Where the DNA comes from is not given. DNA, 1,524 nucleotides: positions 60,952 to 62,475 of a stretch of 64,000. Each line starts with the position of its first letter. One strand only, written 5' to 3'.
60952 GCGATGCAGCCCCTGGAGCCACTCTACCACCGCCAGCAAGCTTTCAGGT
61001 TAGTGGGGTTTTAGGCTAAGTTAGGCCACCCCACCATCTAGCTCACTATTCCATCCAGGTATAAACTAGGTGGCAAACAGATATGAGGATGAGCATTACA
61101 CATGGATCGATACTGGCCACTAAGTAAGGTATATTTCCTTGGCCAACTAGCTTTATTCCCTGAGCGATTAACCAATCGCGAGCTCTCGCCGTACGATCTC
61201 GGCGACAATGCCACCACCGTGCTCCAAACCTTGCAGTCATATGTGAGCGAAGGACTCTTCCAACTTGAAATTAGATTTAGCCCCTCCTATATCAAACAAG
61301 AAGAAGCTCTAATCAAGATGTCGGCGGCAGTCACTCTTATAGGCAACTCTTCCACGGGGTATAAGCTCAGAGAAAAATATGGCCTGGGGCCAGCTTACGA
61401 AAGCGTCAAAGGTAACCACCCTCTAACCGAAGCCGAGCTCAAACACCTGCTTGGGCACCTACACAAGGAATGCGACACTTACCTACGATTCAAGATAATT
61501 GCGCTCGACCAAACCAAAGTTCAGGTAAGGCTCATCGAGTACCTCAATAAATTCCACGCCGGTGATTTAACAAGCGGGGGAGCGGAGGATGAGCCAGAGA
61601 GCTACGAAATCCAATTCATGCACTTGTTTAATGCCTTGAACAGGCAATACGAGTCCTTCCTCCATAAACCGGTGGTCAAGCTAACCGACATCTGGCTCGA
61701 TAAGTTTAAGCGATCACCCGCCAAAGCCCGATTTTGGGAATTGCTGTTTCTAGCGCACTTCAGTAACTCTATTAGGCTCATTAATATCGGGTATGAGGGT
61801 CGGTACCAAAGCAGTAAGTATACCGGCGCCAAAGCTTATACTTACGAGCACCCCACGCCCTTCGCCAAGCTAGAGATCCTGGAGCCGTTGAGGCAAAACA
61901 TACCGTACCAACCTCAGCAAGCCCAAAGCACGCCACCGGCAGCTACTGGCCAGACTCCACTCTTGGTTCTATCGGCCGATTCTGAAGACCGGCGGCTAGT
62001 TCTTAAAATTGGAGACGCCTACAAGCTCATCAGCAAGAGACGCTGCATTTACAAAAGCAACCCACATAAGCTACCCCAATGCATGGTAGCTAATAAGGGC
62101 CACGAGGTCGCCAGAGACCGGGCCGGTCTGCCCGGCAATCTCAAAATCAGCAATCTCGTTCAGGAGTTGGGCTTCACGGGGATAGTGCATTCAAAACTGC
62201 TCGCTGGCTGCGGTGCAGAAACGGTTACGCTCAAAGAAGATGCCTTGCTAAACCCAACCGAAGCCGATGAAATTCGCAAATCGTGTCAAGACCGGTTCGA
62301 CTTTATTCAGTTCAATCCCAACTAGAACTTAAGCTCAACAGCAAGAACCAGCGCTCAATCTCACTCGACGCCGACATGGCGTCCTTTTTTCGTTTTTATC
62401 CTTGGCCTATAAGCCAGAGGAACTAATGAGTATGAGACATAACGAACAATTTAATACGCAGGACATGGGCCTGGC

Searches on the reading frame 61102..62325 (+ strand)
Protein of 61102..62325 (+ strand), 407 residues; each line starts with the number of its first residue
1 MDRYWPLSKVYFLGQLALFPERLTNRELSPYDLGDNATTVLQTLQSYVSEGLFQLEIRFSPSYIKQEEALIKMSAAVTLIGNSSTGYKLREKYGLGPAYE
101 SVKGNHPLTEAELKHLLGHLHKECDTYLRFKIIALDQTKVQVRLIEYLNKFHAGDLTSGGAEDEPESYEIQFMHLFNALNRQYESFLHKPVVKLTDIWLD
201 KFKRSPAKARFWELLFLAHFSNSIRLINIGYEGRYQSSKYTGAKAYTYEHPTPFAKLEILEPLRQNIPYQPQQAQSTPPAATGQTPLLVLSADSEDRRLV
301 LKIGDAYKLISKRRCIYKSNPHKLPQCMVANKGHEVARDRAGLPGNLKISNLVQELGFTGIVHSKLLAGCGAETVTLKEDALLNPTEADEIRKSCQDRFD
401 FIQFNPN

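Call 11: search_protein_families(library=pfam, proteins=[window:61102-62325:+], max_evalue=0.01)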
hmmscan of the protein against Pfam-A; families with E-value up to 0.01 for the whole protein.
window:61102-62325:+ (407 aa): 0 families

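Call 22: find_encoding_contigs(protein=window:61102-62325:+, flank=10000, max_places=6)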
Protein window:61102-62325:+ (407 aa): 12 contigs read that carry it; 6 places shown.
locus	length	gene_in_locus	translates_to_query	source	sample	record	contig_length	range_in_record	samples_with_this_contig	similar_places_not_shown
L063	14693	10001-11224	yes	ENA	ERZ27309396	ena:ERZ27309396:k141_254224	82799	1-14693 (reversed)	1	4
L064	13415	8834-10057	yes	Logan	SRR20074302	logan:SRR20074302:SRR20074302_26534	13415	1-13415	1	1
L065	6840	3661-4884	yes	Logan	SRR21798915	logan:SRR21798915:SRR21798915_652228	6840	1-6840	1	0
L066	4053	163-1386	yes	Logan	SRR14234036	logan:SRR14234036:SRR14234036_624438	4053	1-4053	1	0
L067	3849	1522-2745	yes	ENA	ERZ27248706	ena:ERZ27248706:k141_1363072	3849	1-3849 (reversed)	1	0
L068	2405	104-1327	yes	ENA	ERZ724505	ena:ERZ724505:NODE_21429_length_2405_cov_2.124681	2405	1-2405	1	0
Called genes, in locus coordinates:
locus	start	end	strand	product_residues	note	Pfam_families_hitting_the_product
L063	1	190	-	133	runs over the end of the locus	-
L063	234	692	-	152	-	-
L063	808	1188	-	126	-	-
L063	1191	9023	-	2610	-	PF25778:DUF7948 (faint), PF05593:RHS_repeat (faint), PF07691:PA14, PF10528:GLEYA (weak), PF01839:FG-GAP (faint), PF13517:FG-GAP_3 (weak), PF07691:PA14, PF25023:TEN_YD-shell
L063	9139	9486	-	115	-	-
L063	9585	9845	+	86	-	PF13560:HTH_31, PF12844:HTH_19, PF01381:HTH_3, PF13413:HTH_25 (weak), PF13443:HTH_26 (weak)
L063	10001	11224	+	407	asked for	-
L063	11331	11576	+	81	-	PF18903:DUF5659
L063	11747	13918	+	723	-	PF13155:Toprim_2, PF13662:Toprim_4 (weak)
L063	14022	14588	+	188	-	-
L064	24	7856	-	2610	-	PF25778:DUF7948 (faint), PF05593:RHS_repeat (faint), PF07691:PA14, PF10528:GLEYA (weak), PF01839:FG-GAP (faint), PF13517:FG-GAP_3 (weak), PF07691:PA14, PF25023:TEN_YD-shell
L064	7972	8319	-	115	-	-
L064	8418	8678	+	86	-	PF13560:HTH_31, PF12844:HTH_19, PF01381:HTH_3, PF13413:HTH_25 (weak), PF13443:HTH_26 (weak)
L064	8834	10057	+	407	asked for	-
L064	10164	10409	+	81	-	PF18903:DUF5659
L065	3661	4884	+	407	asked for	-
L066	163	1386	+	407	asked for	-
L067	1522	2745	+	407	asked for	-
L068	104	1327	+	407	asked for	-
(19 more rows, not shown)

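Call 30: find_related_loci(query=L063:11747-13918:+, collection=viral_contigs, flank=10000)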
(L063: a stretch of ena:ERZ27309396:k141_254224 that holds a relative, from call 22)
Query L063:11747-13918:+ (723 aa) in viral_contigs; peptide patterns used: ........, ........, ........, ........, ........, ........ (x = any residue, [..] = any of these).
32 stretches matched a pattern; 22 encode a relative of the query (tblastn E <= 1e-3); 22 distinct loci.
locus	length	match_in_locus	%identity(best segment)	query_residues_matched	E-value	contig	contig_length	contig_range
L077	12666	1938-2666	34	8-256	2e-30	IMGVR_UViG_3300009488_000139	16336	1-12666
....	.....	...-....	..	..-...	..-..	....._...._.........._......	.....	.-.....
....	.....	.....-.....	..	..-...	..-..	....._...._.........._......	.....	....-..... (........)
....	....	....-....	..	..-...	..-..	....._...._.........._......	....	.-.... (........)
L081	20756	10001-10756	28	26-259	1e-11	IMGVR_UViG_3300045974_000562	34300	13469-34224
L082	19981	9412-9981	27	24-199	2e-10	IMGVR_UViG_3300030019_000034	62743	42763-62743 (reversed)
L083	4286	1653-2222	27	24-199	1e-10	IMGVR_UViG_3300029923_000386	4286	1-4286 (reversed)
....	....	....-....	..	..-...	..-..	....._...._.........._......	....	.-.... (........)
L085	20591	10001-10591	25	17-199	3e-10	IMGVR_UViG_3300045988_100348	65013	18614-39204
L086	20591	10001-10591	25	17-199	3e-10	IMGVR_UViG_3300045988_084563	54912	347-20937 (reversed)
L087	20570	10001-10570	27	24-199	5e-10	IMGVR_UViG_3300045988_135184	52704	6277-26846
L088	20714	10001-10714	28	23-241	3e-11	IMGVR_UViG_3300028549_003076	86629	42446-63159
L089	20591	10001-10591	25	17-199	9e-10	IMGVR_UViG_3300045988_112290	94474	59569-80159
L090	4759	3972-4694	23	22-241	6e-9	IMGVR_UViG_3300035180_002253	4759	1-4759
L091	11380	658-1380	22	22-241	8e-9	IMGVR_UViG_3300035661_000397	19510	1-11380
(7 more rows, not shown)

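Call 32: find_homologous_proteins(query=L063:11747-13918:+, max_evalue=1e-20)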
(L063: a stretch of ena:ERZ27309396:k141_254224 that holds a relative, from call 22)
Query L063:11747-13918:+ (723 aa): 2341 proteins with E <= 1e-20 among 8000 candidates; the best 120 are listed.
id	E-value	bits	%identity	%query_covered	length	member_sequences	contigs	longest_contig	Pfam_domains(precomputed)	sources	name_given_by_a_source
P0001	0.0e+0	1681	100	100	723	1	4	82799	PF13155.13,PF13662.13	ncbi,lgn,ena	-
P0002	0.0e+0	1152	69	99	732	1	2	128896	PF13155.13,PF13662.13,PF01751.29,PF13362.13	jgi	jgi:5S rRNA maturation endonuclease (ribonuclease M5)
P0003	0.0e+0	1076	65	99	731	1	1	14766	PF13155.13,PF13662.13,PF13362.13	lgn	-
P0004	1.5e-297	1007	60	99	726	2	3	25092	PF13155.13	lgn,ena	-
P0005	1.2e-281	954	58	99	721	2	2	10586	PF13155.13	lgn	-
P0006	2.0e-277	940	58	98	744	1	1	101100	PF13155.13,PF13662.13,PF13362.13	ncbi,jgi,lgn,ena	ncbi:MAG: toprim domain-containing protein [Candidatus Doudnabacteria bacterium]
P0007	2.7e-277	940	58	97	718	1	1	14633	PF13155.13,PF13662.13,PF01751.29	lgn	-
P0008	7.6e-273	925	57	98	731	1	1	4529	PF27228.1,PF13155.13,PF13662.13,PF01751.29,PF13362.13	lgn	-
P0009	1.0e-272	925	57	99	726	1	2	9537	PF13155.13,PF13662.13,PF01751.29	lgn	-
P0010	2.0e-270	917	58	96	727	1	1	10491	PF13155.13,PF13662.13,PF01751.29,PF13362.13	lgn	-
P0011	1.4e-269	914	57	98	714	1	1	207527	PF13155.13,PF13662.13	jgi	-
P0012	6.8e-269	912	57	96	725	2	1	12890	PF13155.13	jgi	jgi:DNA primase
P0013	2.4e-268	910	57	97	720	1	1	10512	PF13155.13,PF13662.13,PF01751.29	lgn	-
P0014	5.5e-268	909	57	98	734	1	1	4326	PF13155.13,PF13662.13,PF01751.29,PF13362.13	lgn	-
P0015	5.6e-268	909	57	96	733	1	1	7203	PF13155.13,PF13662.13,PF01751.29,PF13362.13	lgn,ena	-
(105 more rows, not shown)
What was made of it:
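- More than 2341 homologues exist at E<=1e-20 (call 32).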

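Call 34: find_related_loci(query=A2, collection=metagenome_contigs, flank=10000)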
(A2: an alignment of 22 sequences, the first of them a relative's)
Query A2 (723 aa) in metagenome_contigs; peptide patterns used: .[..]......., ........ (x = any residue, [..] = any of these).
600 stretches matched a pattern (row limit reached: there are more); 548 encode a relative of the query (tblastn E <= 1e-3); the best 80 are kept; 80 distinct loci.
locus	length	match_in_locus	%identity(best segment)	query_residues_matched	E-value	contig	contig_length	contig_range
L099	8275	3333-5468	61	6-716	0e+0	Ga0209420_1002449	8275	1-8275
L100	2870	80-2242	54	1-717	0e+0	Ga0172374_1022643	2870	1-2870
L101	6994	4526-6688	54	1-717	0e+0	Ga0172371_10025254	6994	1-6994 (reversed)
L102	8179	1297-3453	56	7-720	0e+0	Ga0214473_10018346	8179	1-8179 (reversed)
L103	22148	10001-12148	58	7-717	0e+0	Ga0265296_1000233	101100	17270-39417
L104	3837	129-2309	54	1-717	0e+0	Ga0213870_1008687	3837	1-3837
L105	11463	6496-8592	57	7-702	0e+0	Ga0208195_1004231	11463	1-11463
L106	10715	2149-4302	57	7-719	0e+0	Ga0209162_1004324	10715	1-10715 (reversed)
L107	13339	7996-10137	56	7-717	0e+0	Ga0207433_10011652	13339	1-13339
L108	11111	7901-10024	56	7-717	0e+0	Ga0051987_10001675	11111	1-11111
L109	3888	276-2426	56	7-718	0e+0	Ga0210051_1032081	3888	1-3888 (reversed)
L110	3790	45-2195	56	7-718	0e+0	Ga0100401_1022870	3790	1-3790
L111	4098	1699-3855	55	7-720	0e+0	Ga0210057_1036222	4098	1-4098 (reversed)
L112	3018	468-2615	56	7-721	0e+0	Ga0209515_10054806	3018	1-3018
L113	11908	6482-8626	55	7-717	0e+0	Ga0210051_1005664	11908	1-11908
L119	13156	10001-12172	56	7-723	0e+0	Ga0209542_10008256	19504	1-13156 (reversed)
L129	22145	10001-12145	55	7-718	0e+0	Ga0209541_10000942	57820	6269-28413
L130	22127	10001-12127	54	12-723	0e+0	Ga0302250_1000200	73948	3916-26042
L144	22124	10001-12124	53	7-717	0e+0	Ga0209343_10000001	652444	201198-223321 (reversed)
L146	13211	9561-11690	54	5-720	0e+0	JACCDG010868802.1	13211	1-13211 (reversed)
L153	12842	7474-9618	54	7-717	0e+0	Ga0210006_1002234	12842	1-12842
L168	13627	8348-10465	54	7-719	0e+0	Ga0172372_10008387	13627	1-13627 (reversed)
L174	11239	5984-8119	53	1-719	0e+0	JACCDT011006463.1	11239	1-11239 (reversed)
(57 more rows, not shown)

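Call 51: search_protein_families(library=pfam, proteins=[L063:14022-14588:+, L129:13653-15293:+], max_evalue=0.01)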
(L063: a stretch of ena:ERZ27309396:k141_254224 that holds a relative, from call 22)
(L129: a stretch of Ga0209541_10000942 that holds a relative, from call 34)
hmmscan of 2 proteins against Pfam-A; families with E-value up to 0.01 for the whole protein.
L063:14022-14588:+ (188 aa): 0 families

L129:13653-15293:+ (546 aa): 3 families
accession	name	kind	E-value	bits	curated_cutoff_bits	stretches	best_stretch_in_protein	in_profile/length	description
PF00239.26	Resolvase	-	1.8e-16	61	23.3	1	11-155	2-143/145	Resolvase, N terminal domain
PF13408.12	Zn_ribbon_recom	-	1.8e-05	25.5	25.3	1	284-346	2-56/58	Recombinase zinc beta ribbon domain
PF07508.19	Recombinase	-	4.1e-05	24.2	21.1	1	179-269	2-99/102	Recombinase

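Call 57: find_encoding_contigs(protein=P0002, flank=10000, max_places=3)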
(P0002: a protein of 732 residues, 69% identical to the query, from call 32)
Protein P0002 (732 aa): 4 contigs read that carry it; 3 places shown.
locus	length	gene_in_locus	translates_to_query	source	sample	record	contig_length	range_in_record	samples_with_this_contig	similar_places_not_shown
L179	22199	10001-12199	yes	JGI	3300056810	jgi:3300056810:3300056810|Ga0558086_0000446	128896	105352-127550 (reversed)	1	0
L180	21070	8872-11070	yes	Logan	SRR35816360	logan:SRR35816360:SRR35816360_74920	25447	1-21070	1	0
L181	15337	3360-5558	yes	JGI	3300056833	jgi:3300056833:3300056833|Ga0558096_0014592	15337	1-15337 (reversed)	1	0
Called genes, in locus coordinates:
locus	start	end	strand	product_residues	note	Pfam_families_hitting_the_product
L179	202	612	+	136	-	-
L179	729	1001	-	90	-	-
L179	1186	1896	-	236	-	PF18916:Lycopene_cyc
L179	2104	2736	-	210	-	PF04011:LemA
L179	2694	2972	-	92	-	PF18926:DUF5676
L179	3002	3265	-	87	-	PF09851:SHOCT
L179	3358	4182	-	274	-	PF14342:DUF4396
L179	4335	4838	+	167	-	PF12840:HTH_20 (weak), PF01022:HTH_5, PF04945:YHS (weak)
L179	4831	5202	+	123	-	PF13473:Cupredoxin_1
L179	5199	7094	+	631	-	PF00122:E1-E2_ATPase, PF00702:Hydrolase, PF08282:Hydrolase_3 (faint)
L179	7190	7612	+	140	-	PF03713:DUF305, PF13628:DUF4142 (faint)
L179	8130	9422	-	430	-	-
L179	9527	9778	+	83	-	PF18903:DUF5659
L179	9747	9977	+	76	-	-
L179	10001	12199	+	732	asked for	PF01751:Toprim (faint), PF13155:Toprim_2, PF13362:Toprim_3 (faint), PF13662:Toprim_4 (weak)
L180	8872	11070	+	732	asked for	PF01751:Toprim (faint), PF13155:Toprim_2, PF13362:Toprim_3 (faint), PF13662:Toprim_4 (weak)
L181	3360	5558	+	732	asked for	PF01751:Toprim (faint), PF13155:Toprim_2, PF13362:Toprim_3 (faint), PF13662:Toprim_4 (weak)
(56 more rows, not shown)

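Call 58: find_encoding_contigs(protein=P0003, flank=10000, max_places=3)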
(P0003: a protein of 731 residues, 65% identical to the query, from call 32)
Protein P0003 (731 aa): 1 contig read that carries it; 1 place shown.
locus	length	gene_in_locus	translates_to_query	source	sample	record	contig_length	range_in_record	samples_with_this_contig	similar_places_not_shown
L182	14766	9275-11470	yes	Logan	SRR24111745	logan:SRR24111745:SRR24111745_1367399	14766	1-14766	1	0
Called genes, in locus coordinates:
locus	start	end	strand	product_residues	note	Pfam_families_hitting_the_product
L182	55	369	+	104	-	-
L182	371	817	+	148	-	PF08239:SH3_3 (faint)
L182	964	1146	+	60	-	-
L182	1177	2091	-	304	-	PF00892:EamA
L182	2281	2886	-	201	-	-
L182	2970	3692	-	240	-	-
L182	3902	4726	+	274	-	-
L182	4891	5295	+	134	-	-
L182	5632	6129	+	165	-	-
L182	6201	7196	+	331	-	PF00300:His_Phos_1, PF00293:NUDIX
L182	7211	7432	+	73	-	-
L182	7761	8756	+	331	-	-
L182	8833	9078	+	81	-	PF18903:DUF5659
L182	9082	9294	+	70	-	-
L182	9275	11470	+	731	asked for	PF13155:Toprim_2, PF13362:Toprim_3 (weak), PF13662:Toprim_4 (weak)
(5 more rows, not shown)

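Call 59: find_encoding_contigs(protein=P0004, flank=10000, max_places=3)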
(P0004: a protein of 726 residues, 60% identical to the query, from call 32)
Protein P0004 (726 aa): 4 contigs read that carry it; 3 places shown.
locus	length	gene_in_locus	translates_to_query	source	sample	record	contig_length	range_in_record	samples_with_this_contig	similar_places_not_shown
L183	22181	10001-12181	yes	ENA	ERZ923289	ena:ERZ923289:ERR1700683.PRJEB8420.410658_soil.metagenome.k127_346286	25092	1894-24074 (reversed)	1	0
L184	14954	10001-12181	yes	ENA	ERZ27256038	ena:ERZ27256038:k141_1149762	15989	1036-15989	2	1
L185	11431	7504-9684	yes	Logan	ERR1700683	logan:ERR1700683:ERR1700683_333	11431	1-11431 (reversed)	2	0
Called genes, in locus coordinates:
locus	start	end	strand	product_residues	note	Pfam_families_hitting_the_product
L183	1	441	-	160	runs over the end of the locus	PF01230:HIT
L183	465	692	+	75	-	-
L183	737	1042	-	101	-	-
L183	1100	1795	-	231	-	PF03575:Peptidase_S51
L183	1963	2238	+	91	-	-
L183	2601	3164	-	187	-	-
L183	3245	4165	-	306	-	-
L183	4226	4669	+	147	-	-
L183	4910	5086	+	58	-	-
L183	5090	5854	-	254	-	-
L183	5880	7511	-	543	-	-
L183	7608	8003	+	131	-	PF18932:DUF5681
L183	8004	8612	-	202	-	-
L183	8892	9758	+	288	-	-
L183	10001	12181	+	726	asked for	PF13155:Toprim_2 (faint)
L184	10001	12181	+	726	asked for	PF13155:Toprim_2 (faint)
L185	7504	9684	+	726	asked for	PF13155:Toprim_2 (faint)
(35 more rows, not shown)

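Call 75: search_solved_structures(query=A2, max_evalue=1)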
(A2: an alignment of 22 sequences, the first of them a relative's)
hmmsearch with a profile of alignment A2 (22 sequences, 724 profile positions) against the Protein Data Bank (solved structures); distinct sequences matched with E-value up to 1: 21.
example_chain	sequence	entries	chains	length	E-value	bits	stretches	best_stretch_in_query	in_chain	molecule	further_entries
2au3_A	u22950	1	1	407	7.2e-13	50.6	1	133-282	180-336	DNA primase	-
5vaz_A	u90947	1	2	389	7.7e-10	40.6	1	141-263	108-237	DNA primase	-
5guj_A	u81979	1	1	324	2.3e-09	39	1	113-290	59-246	DNA primase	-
1dd9_A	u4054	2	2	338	2.6e-09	38.8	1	140-255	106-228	DNA PRIMASE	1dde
1nui_A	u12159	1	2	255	2.9e-09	38.6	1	117-259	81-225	DNA primase/helicase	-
1eqn_A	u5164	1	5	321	2.9e-09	38.6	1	140-255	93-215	DNA PRIMASE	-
3b39_A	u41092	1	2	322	9.3e-09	37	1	140-250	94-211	DNA primase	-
6n7i_A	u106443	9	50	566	1.5e-08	36.3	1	117-259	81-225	DNA primase/helicase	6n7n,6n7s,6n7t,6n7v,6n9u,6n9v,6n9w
5ikn_D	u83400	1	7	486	1.5e-08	36.2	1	117-259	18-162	DNA primase/helicase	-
1q57_A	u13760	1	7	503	1.7e-08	36.1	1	117-259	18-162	DNA primase/helicase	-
4e2k_A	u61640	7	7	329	1.9e-08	35.9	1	140-291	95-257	DNA primase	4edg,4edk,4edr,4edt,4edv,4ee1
3bdd_A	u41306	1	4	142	0.034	15.3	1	649-719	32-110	Regulatory protein MarR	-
3mvb_O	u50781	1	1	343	0.096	13.8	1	588-706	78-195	Transcription termination factor, mitochondrial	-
5crk_O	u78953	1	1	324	0.11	13.6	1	589-706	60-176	Transcription termination factor 1, mitochondrial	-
5cky_O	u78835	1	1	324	0.13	13.4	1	588-703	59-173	Transcription termination factor 1, mitochondrial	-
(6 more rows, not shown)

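Call 76: predict_structure(alignment_id=A2)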
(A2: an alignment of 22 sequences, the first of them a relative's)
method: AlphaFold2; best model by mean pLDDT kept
length: 723 residues; sequences in the alignment: 22
mean_pLDDT: 80.4   pTM: 0.65
mean pLDDT of the five models: 80.4, 80.2, 76.8, 76.0, 73.9
residues with pLDDT >= 90: 199; 70-90: 400; 50-70: 77; < 50: 47
segments of 3 or more residues with pLDDT < 50: 1-4, 76-89, 359-363, 705-723
pLDDT, mean of each block of 10 residues (from residue 1): 60 85 88 79 85 86 84 52 35 83 94 91 93 92 86 91 87 84 86 92 92 83 86 91 88 90 91 84 90 93 84 91 68 86 91 70 65 88 80 82 85 82 79 81 67 78 79 50 58 66 75 77 91 91 90 79 84 95 91 94 84 68 85 78 66 90 80 84 84 84 51 32 31
secondary structure, 60 per line:
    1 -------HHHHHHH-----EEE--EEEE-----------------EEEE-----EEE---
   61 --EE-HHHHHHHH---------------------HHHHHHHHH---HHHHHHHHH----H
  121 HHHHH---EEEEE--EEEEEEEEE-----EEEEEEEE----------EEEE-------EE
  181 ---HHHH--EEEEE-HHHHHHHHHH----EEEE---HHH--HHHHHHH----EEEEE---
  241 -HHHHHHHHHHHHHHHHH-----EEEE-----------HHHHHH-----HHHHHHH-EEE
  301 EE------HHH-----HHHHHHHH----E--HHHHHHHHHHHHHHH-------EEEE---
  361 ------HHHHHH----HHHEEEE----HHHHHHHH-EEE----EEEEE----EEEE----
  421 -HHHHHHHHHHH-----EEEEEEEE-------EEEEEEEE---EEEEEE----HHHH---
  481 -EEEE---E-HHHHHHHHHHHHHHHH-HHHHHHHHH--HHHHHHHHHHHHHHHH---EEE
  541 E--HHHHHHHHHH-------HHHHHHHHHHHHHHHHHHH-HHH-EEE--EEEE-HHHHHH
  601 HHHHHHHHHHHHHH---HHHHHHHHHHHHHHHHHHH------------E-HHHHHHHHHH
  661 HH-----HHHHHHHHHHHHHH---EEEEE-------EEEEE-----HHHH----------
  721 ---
elements in order (helices of 4 or more, strands of 3 or more residues): H8-14 E20-22 E25-28 E46-49 E55-57 H66-73 H95-103 H107-115 H120-125 E129-133 E136-144 E150-157 E168-171 H184-187 E190-194 H196-205 E210-213 H222-228 E233-237 H242-258 E264-267 H279-284 H290-296 E298-302 H317-324 H332-346 E354-357 H367-372 E380-383 H388-395 E397-399 E404-408 E413-416 H422-432 E438-445 E453-460 E464-469 H474-477 E482-485 H491-506 H508-516 H519-534 E538-541 H544-553 H561-579 E585-587 E590-593 H595-614 H618-636 H651-662 H668-681 E685-689 E697-701 H707-710
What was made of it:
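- The encoded tail (residues 705-723) is disordered in the model (call 76).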

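Call 78: fold_search(model_id=the predicted structure, library=pdb)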
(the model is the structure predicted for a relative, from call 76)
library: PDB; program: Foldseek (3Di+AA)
matches with E <= 10: 1020; with E <= 0.001: 146
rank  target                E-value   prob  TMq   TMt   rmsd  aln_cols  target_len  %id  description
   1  2au3                  4.8e-13  1.00  0.25  0.42  18.9       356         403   18  Crystal Structure of the Aquifex aeolicus primase (Zinc Binding and RNA Polymerase Domains) (released 2005-11-15)
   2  7t8c_A                7.5e-13  1.00  0.24  0.33  22.4       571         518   11  Heptameric Human Twinkle Helicase Clinical Variant W315L (released 2022-07-27)
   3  7t8b_A                2.3e-12  1.00  0.24  0.32  21.8       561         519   12  Octameric Human Twinkle Helicase Clinical Variant W315L (released 2022-07-27)
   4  7t8b_B                5.5e-12  1.00  0.23  0.32  22.5       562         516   12  Octameric Human Twinkle Helicase Clinical Variant W315L (released 2022-07-27)
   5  1nui_A                5.8e-10  1.00  0.22  0.59  12.9       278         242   17  Crystal Structure of the primase fragment of Bacteriophage T7 primase-helicase protein (released 2003-05-27)
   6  6n9w_A                7.7e-10  1.00  0.20  0.28  25.0       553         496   13  Structure of bacteriophage T7 lagging-strand DNA polymerase (D5A/E7A) and gp4 (helicase/primase) bound to DNA includin (released 2019-03-06)
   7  5guj                  8.1e-10  1.00  0.24  0.52  12.1       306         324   18  Crystal structure of the Bacillus subtilis DnaG RNA Polymerase Domain, natural degradation of full length DnaG (released 2017-04-19)
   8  6n9v_E                1.3e-09  1.00  0.19  0.28  26.0       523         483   13  Structure of bacteriophage T7 lagging-strand DNA polymerase (D5A/E7A) and gp4 (helicase/primase) bound to DNA includin (released 2019-03-06)
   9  8dvf_H                2.9e-09  1.00  0.22  0.46  12.4       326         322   16  T4 Bacteriophage primosome with single strand DNA, state 1 (released 2023-06-14)
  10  6n9x_C                3.3e-09  1.00  0.23  0.34  16.0       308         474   18  Structure of bacteriophage T7 lagging-strand DNA polymerase (D5A/E7A) and gp4 (helicase/primase) bound to DNA includin (released 2019-03-06)
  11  5vaz_B                3.8e-09  1.00  0.25  0.53  10.9       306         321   20  Crystal structure of a DNA primase domain from Pseudomonas aeruginosa (released 2017-04-05)
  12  6n9x_B                4.1e-09  1.00  0.19  0.26  24.5       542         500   12  Structure of bacteriophage T7 lagging-strand DNA polymerase (D5A/E7A) and gp4 (helicase/primase) bound to DNA includin (released 2019-03-06)
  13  5ikn_G                5.1e-09  1.00  0.21  0.31  18.8       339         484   18  Crystal Structure of the T7 Replisome in the Absence of DNA (released 2016-12-07)
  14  6n9v_F                5.7e-09  1.00  0.23  0.36  18.2       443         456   15  Structure of bacteriophage T7 lagging-strand DNA polymerase (D5A/E7A) and gp4 (helicase/primase) bound to DNA includin (released 2019-03-06)
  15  1eqn_D                8.8e-09  1.00  0.23  0.51   4.2       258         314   19  E.COLI PRIMASE CATALYTIC CORE (released 2000-06-30)
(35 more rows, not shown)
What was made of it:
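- On Initiator-binding sites / origin of a primase-helicase replicon: The model has pLDDT 80 (calls 75, 76, 78).
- Winged helix at residues 651-701, with a weak MarR match at E 0.03 (calls 75, 76, 78).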

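Call 85: search_protein_families(library=padloc, proteins=[window:61102-62325:+], max_evalue=0.01)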
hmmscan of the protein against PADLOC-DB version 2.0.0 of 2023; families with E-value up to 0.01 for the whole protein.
window:61102-62325:+ (407 aa): 0 families

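Call 86: search_protein_families(library=phrogs, proteins=[L063:14022-14588:+, window:61102-62325:+], max_evalue=0.01)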
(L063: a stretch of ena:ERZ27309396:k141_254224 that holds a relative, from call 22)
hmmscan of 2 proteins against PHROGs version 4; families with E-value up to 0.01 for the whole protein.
L063:14022-14588:+ (188 aa): 0 families

window:61102-62325:+ (407 aa): 0 families
